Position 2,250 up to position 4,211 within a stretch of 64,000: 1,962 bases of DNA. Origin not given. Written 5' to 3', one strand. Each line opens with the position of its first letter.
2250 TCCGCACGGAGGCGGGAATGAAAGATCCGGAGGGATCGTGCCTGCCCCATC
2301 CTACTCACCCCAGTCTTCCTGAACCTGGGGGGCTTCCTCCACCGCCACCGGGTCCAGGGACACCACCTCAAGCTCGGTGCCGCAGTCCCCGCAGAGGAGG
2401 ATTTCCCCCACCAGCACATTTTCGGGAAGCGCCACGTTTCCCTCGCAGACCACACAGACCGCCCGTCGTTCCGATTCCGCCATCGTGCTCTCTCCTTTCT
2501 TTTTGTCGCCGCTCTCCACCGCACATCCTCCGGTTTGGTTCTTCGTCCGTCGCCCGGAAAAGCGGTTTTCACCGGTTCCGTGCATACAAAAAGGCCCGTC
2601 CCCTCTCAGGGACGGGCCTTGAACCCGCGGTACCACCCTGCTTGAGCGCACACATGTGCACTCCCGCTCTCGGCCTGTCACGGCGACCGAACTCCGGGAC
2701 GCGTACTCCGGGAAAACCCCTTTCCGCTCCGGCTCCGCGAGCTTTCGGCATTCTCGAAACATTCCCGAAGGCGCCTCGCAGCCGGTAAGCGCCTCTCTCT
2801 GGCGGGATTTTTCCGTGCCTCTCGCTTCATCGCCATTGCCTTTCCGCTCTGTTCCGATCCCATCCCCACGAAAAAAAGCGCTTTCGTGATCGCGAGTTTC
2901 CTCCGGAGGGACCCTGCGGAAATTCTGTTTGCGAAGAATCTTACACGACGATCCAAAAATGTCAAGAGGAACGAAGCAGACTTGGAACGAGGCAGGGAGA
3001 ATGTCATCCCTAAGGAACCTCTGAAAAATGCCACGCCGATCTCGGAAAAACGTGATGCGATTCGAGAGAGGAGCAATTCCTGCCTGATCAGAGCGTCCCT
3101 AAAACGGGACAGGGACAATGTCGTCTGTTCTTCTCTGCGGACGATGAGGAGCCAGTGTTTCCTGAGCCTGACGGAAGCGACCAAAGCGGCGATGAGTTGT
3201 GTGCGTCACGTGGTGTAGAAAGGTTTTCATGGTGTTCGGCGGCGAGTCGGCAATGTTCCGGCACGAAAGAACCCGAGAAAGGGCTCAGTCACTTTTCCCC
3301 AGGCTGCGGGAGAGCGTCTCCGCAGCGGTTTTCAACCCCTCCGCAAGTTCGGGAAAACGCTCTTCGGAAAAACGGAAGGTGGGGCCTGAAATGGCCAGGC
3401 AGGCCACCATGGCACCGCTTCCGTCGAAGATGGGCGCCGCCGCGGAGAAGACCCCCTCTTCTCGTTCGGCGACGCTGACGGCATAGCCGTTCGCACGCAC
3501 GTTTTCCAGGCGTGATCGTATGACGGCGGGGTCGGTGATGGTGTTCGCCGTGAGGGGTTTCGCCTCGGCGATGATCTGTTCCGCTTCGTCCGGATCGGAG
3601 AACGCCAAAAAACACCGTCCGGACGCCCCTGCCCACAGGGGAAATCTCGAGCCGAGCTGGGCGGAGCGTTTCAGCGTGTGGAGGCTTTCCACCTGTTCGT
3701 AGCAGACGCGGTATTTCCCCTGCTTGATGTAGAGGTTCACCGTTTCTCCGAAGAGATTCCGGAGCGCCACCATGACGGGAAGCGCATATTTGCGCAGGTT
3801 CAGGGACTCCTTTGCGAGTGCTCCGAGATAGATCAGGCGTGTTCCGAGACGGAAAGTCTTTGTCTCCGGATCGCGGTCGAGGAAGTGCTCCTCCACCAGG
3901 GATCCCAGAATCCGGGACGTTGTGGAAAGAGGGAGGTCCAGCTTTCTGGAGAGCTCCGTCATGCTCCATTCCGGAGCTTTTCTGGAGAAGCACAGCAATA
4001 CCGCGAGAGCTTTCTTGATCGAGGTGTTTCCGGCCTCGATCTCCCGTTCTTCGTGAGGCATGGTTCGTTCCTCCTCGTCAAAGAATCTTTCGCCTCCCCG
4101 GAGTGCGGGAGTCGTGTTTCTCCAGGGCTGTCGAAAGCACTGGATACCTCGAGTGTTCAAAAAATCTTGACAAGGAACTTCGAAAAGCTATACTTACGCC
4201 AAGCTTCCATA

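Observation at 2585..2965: T-box riboswitch (probable Lys specifier) controlling a LysW/LysX amino-group-carrier operon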

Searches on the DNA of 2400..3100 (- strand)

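Call 4: search_rna_families(source=window, start=2400, end=3100, threshold=evalue, max_evalue=10, show_alignments=4)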
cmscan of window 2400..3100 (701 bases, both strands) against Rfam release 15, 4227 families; matches with E-value up to 10: 7.
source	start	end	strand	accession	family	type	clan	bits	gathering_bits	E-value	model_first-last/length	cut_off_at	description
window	2605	2839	-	RF00230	T-box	Cis-reg; leader;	-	55.7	93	2.1e-11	1-219/219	no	T-box leader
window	2592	2620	-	RF01867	CC2171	Gene; sRNA;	-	20.5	75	0.04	131-159/159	no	caulobacter sRNA CC2171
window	2591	2620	-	RF00506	Thr_leader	Cis-reg; leader;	-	18.6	55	0.71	84-112/118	no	Threonine operon leader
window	2586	2654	-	RF02278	Betaproteobacteria_toxic_sRNA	Gene; sRNA;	-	16.2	50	1.6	1-64/64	no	Betaproteobacteria toxic small RNA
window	2586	2713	-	RF02837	anti-hemB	Gene; sRNA;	-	16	49.5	0.51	1-81/81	no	Burkholderia RNA 7 (anti-hemB)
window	2536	2631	+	RF03033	NLPC-P60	Cis-reg;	-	15.5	53.7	6.6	1-96/96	no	NLPC-P60 RNA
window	2774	2834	-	RF01149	sR10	Gene; snRNA; snoRNA; CD-box;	-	11.8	45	2.7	1-54/54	no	Small nucleolar RNA sR10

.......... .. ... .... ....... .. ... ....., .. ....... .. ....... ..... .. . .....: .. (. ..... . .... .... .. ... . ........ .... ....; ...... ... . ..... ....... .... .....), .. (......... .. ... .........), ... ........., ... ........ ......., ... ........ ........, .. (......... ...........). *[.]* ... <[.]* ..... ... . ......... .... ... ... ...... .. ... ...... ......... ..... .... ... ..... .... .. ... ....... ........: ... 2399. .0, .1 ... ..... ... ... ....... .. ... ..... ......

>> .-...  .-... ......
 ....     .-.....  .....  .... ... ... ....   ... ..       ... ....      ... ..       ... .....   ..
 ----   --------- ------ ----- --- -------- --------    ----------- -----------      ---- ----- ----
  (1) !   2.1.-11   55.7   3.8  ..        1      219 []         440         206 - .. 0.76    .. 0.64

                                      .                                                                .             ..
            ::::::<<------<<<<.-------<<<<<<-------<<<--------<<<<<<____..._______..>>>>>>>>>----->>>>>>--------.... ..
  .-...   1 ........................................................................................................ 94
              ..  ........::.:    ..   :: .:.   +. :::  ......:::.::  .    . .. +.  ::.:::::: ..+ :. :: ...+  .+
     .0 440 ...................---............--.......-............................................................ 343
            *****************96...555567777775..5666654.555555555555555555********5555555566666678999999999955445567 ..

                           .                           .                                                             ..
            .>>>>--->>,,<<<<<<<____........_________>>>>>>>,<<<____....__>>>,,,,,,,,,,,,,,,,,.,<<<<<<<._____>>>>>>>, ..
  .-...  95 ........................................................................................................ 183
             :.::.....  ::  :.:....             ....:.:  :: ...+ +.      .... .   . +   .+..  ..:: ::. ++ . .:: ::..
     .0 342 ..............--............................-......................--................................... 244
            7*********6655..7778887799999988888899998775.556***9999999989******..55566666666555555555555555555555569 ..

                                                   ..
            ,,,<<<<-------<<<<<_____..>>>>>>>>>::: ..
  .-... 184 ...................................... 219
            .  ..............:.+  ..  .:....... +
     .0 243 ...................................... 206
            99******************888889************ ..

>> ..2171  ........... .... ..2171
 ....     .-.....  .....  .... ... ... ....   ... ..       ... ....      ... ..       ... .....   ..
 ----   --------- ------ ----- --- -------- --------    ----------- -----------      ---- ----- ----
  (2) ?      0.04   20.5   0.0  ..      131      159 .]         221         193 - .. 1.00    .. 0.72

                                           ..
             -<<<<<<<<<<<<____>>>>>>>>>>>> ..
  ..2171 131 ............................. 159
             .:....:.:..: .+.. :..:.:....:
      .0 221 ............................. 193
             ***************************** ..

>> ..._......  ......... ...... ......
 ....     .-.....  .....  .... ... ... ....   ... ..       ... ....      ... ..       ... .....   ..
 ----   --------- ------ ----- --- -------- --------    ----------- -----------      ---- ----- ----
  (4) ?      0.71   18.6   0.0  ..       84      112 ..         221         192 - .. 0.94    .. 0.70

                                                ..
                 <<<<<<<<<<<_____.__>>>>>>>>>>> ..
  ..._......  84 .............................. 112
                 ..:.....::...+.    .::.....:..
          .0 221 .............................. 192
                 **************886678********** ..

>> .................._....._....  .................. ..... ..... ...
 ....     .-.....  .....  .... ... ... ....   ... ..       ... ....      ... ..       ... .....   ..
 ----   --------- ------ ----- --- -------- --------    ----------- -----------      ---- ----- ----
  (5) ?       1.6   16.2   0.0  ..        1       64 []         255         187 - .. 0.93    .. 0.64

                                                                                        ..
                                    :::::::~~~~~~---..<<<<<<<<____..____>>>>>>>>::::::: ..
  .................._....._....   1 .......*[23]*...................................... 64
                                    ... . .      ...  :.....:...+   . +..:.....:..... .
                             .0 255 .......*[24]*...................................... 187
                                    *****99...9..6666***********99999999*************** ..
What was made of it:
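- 2731..2834 (-): T-box Stem I.
- K-turn/GA motif: GGCGAUGAA at 2834..2826 with GGAGCC at 2736..2731.
- Basal helix: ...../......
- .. bulge: AGAGAG at 2800..2795.
- Distal loop: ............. at about 2787..2775. Rfam alignment (call 4).
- Checked: Rfam T-box RF00230 aligns over model positions 1-219 at 55.7 bits, E 2.1e-11 in a 701-nt search (call 4).
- Rfam RF00230 gives a full-length match, 55.7 bits, E 2.1e-11 (call 4). The Rfam alignment register would place GCC, not AAA, at the consensus codon position (call 4). The Rfam alignment puts UGCCG at the consensus codon columns and treats AAAG as an insertion (call 4). The Rfam score is sub-threshold (call 4).
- Tried and rejected: Only the E-value mode revealed the T-box (call 4).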

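Call 37: build_rna_model(alignment_id=A3, structure=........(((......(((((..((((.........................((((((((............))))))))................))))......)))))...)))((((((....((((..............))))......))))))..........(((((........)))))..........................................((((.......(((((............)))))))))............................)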
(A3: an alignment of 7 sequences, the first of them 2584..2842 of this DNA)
Model R1 built from alignment A3 (7 sequences, 297 columns); structure: as given.
model positions 264; base pairs 44; branch points 3; effective number of sequences 1.88; information 0.59 bits per position. Calibrated on 0.2 Mb of random sequence (short: E-values are rough).
structure used (alignment columns):
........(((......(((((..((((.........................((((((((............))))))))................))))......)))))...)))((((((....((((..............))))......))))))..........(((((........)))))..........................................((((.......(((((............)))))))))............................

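Call 39: search_with_rna_model(model_id=R1, sources=[window, L001, L002, L003, L004, L005, L006, L007, L008, L009, L010, L011, L012, L013, L014, L015, L016, L017, L018, L019, L020, L021, L022, L023, L024, L025, L026, L027, L028, L029, L030, L031, L032, L033, L034, L035, L036, L037, L038, L039, L040, L041, L042, L043, L044, L045, L046, L047, L048, L049, L050, L051, L052, L053, L054, L055, L056, L057, L058, L059, L060, L061, L062, L063, L064, L065, L066, L067, L068, L069, L070, L071, L072, L073, L074, L075, L076, L077, L078, L079, L080, L081, L082, L083, L084, L085, L086, L087, L088, L089, L090, L091, L092, L093, L094, L095, L096, L097, L098, L099], max_evalue=1)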
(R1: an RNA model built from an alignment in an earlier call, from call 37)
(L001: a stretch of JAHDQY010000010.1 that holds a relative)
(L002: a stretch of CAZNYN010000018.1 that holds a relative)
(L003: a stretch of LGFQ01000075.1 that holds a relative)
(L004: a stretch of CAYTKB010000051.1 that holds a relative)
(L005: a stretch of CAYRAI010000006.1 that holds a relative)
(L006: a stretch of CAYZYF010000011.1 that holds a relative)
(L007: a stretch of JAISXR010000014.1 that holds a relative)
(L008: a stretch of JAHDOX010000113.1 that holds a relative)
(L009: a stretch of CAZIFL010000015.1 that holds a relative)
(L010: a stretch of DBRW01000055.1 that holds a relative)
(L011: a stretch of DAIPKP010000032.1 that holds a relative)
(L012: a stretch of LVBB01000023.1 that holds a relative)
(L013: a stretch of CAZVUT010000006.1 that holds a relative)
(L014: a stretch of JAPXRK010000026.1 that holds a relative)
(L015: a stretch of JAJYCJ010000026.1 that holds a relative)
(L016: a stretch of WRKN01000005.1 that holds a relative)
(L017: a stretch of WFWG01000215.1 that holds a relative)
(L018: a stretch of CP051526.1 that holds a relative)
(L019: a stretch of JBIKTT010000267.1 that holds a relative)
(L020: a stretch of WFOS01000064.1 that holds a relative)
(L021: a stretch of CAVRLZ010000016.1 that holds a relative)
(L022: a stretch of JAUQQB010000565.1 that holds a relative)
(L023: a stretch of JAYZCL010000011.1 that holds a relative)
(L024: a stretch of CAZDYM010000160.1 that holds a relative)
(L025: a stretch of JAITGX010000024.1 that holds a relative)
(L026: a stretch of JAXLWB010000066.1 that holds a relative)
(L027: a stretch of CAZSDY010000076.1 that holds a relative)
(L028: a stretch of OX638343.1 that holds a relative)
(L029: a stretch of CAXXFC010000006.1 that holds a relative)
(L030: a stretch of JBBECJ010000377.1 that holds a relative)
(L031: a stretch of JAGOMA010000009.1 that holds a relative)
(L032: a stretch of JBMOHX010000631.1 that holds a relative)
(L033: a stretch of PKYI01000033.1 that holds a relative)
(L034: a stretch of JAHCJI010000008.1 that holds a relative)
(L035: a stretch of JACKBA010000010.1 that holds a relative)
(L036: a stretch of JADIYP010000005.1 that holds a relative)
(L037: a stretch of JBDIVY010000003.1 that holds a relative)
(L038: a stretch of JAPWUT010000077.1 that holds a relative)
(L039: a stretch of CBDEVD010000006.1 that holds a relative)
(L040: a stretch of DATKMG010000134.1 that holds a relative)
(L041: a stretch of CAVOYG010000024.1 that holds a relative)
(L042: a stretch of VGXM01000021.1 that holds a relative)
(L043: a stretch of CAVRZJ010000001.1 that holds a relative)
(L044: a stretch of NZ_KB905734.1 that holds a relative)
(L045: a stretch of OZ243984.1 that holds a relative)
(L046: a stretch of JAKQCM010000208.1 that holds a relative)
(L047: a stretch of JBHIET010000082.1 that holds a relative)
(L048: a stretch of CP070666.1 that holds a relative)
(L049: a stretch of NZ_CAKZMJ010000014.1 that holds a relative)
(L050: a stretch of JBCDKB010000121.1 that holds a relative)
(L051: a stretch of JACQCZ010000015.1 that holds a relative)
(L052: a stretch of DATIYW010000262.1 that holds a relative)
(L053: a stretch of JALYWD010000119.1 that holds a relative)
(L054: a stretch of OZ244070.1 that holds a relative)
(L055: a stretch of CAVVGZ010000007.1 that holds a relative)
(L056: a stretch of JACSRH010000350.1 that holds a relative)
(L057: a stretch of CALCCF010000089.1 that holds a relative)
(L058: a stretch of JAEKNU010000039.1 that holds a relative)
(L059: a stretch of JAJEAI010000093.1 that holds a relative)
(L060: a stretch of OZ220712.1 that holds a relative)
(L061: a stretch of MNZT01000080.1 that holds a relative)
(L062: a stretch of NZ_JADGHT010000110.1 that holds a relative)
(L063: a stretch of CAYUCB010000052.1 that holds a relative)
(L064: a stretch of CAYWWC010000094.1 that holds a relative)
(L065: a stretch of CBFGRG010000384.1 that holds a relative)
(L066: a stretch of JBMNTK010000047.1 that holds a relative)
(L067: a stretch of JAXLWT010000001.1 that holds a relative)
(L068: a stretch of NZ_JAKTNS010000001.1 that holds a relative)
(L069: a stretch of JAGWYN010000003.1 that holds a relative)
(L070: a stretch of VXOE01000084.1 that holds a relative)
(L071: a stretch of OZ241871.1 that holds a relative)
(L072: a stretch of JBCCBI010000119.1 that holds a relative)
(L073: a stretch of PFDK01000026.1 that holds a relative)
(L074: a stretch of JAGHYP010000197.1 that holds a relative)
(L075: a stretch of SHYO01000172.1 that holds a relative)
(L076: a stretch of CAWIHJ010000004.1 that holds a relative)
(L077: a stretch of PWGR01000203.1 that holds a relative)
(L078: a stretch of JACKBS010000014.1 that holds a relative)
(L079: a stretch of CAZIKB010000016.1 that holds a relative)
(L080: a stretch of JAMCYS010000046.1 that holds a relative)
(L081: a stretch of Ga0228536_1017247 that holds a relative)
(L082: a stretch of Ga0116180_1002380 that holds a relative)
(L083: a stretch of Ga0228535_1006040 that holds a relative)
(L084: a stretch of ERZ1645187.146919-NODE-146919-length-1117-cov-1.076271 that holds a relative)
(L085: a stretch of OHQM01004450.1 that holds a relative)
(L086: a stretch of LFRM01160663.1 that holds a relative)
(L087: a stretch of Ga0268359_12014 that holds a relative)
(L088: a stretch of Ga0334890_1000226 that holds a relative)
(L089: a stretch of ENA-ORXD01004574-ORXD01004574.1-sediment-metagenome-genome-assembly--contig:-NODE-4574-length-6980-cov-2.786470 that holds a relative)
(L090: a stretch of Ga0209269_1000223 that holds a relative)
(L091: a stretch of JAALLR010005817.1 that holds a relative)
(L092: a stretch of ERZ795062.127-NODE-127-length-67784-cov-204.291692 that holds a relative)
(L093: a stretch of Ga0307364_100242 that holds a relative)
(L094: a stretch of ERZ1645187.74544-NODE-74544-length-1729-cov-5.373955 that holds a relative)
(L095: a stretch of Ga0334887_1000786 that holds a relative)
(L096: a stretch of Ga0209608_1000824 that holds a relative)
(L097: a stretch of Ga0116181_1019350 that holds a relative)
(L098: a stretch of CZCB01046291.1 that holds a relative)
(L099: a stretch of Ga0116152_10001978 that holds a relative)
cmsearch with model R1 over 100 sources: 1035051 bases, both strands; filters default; matches with E-value up to 1: 19.
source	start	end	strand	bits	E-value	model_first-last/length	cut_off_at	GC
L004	5547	5805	+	256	2.4e-71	1-264/264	no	0.59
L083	1943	2201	+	256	2.4e-71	1-264/264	no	0.59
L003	3015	3273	+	255.3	3.8e-71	1-264/264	no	0.59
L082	4426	4684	+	253.2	1.5e-70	1-264/264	no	0.59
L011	5514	5786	+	241.5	3.6e-67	1-264/264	no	0.55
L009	5508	5787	+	235.7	1.7e-65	1-264/264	no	0.58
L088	4508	4787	+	235.7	1.7e-65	1-264/264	no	0.58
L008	1985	2246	+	225.4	1.5e-62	1-264/264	no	0.58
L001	5550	5801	+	223.1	6.8e-62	1-264/264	no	0.65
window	2583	2838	-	213.4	4.3e-59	1-264/264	no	0.63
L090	5933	6211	+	138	1.9e-37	1-264/264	no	0.62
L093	416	694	+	131.3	1.6e-35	1-264/264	no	0.66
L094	1477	1729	+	122.5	5.3e-33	1-246/264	3'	0.66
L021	5186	5347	-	44.3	1.5e-10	1-264/264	no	0.69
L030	2349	2654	+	27.9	7.5e-06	1-264/264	no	0.7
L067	563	603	+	24.4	8e-05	199-237/264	no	0.66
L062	1261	1572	+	19.2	0.0025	1-264/264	no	0.59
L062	944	1194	+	16.7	0.012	1-264/264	no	0.54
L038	553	724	+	11.1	0.5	1-264/264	no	0.55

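Call 40: search_with_rna_model(model_id=R1, sources=[L100, L101, L102, L103, L104, L105, L106, L107, L108, L109, L110, L111, L112, L113, L114, L115, L116, L117, L118, L119, L120, L121, L122, L123, L124, L125, L126, L127, L128, L129, L130, L131, L132, L133, L134, L135, L136, L137, L138, L139, L140, L141, L142, L143, L144, L145, L146, L147, L148, L149, L150, L151, L152, L153, L154, L155, L156, L157, L158, L159, L160], max_evalue=1)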
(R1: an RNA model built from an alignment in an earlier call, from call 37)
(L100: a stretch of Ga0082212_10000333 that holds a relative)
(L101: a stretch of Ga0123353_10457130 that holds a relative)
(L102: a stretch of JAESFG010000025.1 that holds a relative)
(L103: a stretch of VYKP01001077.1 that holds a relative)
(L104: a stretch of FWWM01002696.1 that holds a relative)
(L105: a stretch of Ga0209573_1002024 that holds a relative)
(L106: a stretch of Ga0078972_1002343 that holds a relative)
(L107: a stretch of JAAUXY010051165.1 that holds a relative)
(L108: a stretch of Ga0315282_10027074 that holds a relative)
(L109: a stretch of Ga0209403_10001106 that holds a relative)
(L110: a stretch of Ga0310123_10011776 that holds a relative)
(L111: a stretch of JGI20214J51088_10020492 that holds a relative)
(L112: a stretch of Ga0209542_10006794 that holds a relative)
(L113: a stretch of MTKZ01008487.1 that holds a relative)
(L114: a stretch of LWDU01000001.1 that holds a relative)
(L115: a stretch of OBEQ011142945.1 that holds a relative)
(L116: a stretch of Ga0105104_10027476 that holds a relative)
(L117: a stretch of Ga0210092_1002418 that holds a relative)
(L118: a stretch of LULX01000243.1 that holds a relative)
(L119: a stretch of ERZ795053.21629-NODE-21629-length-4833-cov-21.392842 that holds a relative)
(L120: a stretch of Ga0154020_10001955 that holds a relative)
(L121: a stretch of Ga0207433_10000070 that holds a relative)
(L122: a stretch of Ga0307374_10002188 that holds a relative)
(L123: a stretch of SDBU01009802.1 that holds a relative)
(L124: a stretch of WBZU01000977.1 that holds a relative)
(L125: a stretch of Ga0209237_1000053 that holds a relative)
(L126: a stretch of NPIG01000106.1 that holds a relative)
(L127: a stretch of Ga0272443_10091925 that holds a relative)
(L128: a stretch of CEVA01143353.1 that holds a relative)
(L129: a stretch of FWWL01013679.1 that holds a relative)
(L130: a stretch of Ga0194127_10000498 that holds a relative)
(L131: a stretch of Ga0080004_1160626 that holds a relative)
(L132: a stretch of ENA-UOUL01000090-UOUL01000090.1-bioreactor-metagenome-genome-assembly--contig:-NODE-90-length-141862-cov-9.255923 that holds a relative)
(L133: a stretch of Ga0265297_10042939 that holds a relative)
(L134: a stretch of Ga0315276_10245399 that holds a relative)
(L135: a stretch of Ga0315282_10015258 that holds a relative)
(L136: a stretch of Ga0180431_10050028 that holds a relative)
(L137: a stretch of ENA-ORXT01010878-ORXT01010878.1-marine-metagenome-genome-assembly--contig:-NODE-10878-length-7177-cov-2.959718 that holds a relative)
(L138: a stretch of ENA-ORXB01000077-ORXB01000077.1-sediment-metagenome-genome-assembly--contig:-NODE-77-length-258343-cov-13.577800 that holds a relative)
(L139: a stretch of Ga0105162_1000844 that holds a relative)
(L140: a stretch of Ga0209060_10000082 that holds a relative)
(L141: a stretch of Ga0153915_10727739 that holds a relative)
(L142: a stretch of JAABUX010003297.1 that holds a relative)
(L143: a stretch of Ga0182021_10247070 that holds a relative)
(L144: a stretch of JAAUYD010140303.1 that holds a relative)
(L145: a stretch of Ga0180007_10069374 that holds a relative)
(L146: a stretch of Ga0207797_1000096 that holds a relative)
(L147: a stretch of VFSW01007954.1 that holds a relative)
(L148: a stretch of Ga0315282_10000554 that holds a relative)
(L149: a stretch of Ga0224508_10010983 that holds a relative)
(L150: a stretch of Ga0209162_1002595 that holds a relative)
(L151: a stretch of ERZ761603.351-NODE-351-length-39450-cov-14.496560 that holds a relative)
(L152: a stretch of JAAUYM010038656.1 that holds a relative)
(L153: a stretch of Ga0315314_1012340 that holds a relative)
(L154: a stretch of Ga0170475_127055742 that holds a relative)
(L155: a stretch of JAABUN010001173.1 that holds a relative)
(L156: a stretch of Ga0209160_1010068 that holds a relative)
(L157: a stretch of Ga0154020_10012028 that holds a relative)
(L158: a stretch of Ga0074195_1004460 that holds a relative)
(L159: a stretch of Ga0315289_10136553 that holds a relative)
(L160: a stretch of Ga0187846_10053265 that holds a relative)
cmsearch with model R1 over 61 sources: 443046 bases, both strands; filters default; matches with E-value up to 1: 7.
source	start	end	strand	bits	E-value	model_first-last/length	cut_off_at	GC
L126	4507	4787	+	225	8.5e-63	1-264/264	no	0.59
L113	4476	4764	+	46.9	1.2e-11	1-264/264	no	0.68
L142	11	325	+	25.6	1.5e-05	1-264/264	no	0.68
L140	4435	4719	+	21.2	0.00028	1-264/264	no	0.59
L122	1555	1838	+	19.1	0.0011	1-264/264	no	0.64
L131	4622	4793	+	11.2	0.21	1-264/264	no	0.56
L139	4769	4794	+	9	0.91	1-264/264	no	0.46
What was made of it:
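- Model R1 finds homologous leaders directly upstream of lysW in L001, L003/4/82/83, L008, L009/88/126, L011 and L090/93/94 (calls 39, 40).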

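Call 44: search_with_rna_model(model_id=R1, sources=[window, L001, L003, L004, L008, L009, L011, L082, L083, L088, L090, L093, L126], max_evalue=1e-20, make_alignment=true)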
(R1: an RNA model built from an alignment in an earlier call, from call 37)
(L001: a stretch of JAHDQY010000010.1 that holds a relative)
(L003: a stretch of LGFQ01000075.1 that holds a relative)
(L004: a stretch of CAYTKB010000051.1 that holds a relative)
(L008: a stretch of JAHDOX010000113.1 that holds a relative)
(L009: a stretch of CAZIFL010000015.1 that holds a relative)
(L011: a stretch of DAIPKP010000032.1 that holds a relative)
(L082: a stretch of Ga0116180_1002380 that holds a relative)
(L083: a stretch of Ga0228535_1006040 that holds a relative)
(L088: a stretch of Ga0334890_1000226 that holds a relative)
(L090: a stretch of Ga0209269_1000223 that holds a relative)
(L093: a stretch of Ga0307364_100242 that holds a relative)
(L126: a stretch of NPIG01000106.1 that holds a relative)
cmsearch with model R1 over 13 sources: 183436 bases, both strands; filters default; matches with E-value up to 1e-20: 13.
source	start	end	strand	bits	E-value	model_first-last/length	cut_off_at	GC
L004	5547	5805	+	256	4.2e-72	1-264/264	no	0.59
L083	1943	2201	+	256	4.2e-72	1-264/264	no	0.59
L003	3015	3273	+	255.3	6.7e-72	1-264/264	no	0.59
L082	4426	4684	+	253.2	2.7e-71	1-264/264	no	0.59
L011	5514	5786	+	241.5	6.3e-68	1-264/264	no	0.55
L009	5508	5787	+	235.7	3e-66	1-264/264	no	0.58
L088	4508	4787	+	235.7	3e-66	1-264/264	no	0.58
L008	1985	2246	+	225.4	2.7e-63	1-264/264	no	0.58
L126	4507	4787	+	225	3.5e-63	1-264/264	no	0.59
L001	5550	5801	+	223.1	1.2e-62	1-264/264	no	0.65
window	2583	2838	-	213.4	7.6e-60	1-264/264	no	0.63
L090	5933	6211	+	138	3.3e-38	1-264/264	no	0.62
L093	416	694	+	131.3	2.8e-36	1-264/264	no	0.66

Alignment A4: 13 matches aligned to the model, 302 columns, each read 5' to 3' on its own strand. Consensus structure (alignment columns), stored with it:
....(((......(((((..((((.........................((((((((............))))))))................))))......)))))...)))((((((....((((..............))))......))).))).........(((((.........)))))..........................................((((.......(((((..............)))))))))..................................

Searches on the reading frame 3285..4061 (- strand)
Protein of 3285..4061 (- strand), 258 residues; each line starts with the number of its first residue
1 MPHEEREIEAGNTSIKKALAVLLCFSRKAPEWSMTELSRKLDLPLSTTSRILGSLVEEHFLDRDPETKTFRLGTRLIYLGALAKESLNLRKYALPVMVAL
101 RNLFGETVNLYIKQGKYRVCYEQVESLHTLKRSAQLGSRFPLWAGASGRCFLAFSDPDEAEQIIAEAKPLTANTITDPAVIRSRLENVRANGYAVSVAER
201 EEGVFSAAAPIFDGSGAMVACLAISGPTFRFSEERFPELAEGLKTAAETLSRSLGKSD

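Call 8: search_protein_families(library=ncbifam, proteins=[window:3285-4061:-])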
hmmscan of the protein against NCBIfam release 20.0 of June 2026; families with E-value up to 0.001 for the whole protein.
window:3285-4061:- (258 aa): 8 families
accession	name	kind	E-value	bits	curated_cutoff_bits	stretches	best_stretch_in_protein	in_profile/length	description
NF045644.1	TransRegBhcR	equivalog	1.1e-44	152.7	350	1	9-255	19-266/267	HTH-type transcriptional regulator BhcR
TIGR02431.1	pcaR_pcaU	subfamily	4.7e-41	140.8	284.75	1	13-252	6-246/248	beta-ketoadipate pathway transcriptional regulators, PcaR/PcaU/PobR family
NF011671.1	PRK15090.1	equivalog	2.7e-36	125.1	275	1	12-255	10-254/256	DNA-binding transcriptional regulator KdgR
NF007548.0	PRK10163.1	equivalog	1.2e-32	113.1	406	1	8-255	17-266/271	HTH-type transcriptional repressor AllR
NF008601.2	PRK11569.1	equivalog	3.2e-25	88.8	380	1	14-253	28-271/276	glyoxylate bypass operon transcriptional repressor IclR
NF007339.0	PRK09834.1-1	equivalog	1.3e-10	41.1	299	1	12-213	20-225/271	DNA-binding transcriptional regulator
NF007341.0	PRK09834.1-3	equivalog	3.8e-10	39.4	269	1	17-223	12-226/274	DNA-binding transcriptional regulator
NF007342.0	PRK09834.1-4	equivalog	3.7e-09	36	251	1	13-224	12-225/263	DNA-binding transcriptional regulator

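Call 9: search_protein_families(library=pfam, proteins=[window:3285-4061:-])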
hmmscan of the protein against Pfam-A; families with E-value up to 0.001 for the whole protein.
window:3285-4061:- (258 aa): 2 families
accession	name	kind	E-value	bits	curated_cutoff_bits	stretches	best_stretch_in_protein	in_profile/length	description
PF01614.24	IclR_C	-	4.7e-43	147.2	24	1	85-252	5-174/174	Bacterial transcriptional regulator IclR C-terminal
PF09339.16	HTH_IclR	-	1.3e-14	54.1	22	1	14-65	1-52/52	IclR helix-turn-helix domain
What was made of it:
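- An IclR regulator is encoded directly upstream at 4061..3285 (calls 8, 9).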
